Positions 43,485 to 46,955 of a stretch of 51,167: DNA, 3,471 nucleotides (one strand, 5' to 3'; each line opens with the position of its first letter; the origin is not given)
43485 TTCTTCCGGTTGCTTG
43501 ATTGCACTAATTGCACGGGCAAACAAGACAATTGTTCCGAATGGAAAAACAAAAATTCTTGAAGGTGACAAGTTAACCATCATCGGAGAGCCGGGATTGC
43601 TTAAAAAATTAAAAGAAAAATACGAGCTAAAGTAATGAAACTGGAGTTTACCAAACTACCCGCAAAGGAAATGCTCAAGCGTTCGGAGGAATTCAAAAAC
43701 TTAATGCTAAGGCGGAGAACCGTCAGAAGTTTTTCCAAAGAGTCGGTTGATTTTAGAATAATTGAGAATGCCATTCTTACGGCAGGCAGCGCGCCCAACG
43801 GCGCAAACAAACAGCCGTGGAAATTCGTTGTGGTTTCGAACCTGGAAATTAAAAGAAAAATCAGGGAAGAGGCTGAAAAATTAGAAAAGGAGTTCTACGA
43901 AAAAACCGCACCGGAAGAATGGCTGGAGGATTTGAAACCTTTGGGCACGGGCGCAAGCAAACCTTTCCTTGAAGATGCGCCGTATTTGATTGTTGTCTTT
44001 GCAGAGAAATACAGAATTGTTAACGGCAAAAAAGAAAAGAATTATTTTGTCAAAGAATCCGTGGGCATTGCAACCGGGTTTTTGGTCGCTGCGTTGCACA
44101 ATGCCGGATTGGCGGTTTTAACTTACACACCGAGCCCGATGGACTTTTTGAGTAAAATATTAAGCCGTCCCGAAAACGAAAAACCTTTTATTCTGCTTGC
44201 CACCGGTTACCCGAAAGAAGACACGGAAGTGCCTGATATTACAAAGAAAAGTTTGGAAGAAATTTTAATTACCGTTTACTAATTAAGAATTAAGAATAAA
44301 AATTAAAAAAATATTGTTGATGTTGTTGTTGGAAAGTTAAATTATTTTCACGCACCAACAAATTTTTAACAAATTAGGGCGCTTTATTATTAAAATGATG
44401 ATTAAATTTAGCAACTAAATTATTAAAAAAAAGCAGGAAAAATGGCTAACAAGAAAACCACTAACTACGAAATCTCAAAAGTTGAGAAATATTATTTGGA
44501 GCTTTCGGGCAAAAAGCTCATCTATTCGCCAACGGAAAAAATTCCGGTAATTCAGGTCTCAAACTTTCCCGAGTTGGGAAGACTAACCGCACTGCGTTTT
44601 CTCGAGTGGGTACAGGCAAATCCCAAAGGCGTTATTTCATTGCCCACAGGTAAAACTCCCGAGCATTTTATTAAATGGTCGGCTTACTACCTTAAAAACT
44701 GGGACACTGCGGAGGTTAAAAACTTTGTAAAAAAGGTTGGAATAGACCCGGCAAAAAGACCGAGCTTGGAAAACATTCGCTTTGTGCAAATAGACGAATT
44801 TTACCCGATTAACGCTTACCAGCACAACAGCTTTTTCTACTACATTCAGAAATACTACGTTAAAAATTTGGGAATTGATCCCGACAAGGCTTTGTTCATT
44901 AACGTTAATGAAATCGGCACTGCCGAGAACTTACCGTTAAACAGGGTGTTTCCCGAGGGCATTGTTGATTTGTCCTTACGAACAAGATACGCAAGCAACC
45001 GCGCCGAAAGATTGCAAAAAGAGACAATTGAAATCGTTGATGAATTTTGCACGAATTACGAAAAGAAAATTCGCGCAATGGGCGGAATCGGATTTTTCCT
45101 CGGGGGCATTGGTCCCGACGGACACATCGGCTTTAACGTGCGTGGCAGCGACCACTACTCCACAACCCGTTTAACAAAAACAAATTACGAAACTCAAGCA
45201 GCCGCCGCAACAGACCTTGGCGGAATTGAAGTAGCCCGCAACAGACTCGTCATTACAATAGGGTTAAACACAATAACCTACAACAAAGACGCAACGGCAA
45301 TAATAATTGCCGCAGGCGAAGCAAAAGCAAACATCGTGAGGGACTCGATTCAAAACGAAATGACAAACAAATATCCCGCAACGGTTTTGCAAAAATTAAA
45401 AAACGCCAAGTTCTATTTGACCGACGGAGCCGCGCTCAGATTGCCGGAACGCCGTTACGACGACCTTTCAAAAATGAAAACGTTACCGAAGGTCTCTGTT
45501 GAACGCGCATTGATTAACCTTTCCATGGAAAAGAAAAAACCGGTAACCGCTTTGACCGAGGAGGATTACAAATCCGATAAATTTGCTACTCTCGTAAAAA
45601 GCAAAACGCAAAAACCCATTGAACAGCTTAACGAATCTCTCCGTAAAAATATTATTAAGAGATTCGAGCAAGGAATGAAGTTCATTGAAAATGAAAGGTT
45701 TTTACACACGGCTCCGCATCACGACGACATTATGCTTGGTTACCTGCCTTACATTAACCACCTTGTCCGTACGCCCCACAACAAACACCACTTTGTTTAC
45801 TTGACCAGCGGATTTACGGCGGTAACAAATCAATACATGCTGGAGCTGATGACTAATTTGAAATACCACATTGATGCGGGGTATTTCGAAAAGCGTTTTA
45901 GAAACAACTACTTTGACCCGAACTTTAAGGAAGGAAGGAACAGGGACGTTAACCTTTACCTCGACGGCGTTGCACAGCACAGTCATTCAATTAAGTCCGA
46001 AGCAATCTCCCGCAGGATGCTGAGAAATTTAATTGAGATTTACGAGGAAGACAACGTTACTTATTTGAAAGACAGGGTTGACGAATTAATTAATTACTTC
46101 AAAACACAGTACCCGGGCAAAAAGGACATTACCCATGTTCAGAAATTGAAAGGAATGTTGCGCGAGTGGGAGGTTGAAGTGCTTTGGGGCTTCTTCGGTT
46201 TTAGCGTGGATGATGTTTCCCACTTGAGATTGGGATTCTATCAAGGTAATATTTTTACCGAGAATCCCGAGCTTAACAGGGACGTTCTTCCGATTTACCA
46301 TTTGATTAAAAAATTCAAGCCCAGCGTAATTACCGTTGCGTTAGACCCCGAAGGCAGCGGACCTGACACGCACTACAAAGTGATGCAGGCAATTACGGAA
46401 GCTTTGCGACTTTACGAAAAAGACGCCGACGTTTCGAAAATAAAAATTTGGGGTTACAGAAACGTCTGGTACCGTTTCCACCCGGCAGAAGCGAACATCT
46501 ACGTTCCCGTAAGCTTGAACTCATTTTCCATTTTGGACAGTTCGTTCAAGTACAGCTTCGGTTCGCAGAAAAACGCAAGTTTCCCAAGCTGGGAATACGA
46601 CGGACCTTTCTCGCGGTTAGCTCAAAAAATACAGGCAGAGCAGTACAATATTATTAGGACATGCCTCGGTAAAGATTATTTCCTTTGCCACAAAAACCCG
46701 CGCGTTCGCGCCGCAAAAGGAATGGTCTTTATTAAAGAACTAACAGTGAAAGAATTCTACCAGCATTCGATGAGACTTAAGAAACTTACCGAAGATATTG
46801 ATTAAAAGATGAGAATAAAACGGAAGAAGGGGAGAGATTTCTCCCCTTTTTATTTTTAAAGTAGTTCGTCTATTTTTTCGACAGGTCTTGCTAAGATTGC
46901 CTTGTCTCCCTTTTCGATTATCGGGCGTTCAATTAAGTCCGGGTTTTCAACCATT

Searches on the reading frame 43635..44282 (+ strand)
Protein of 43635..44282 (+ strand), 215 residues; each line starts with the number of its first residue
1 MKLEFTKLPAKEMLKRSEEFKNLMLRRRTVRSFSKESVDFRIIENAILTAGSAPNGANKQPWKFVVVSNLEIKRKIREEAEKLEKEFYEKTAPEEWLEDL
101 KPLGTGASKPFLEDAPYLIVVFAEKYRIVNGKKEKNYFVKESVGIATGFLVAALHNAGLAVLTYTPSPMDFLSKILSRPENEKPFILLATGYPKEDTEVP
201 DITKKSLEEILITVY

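Call 17: search_protein_families(library=pfam, proteins=[window:43635-44282:+])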
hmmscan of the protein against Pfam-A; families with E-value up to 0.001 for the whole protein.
window:43635-44282:+ (215 aa): 2 families
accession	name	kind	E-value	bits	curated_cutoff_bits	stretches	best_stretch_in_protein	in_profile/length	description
PF00881.29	Nitroreductase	-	4.1e-21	76.3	23.5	1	26-192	3-167/167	Nitroreductase family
PF14512.11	TM1586_NiRdase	-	0.00019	21.6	27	0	44-75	161-194/215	Putative TM nitroreductase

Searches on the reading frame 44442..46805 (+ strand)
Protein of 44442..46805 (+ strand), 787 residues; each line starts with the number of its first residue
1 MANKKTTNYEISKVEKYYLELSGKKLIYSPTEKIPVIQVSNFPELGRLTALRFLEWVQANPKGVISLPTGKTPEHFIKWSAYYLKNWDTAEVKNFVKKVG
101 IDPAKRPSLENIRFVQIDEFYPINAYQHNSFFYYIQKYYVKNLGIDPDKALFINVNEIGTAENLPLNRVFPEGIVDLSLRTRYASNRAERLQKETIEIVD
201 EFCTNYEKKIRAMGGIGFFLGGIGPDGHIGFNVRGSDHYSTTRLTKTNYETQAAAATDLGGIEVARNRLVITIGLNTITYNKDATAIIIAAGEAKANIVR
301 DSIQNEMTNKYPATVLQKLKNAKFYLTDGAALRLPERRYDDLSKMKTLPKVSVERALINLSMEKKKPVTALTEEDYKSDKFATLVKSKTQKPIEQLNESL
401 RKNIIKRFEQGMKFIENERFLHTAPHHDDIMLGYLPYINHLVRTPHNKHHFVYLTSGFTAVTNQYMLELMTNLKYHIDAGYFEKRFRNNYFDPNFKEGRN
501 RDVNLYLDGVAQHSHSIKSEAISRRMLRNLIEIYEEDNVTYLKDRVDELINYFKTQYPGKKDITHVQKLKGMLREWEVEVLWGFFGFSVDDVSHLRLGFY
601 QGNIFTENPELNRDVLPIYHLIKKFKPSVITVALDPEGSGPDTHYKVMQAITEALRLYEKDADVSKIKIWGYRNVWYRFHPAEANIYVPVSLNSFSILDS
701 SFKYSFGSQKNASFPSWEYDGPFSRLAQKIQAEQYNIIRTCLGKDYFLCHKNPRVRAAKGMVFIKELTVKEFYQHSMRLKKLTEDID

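Call 17: search_protein_families(library=pfam, proteins=[window:44442-46805:+])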
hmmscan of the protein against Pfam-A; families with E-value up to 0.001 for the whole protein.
window:44442-46805:+ (787 aa): 1 family
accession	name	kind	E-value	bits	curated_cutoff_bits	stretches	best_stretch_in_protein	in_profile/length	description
PF02585.22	PIG-L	-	0.00068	20.6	28.2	0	423-654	3-128/129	GlcNAc-PI de-N-acetylase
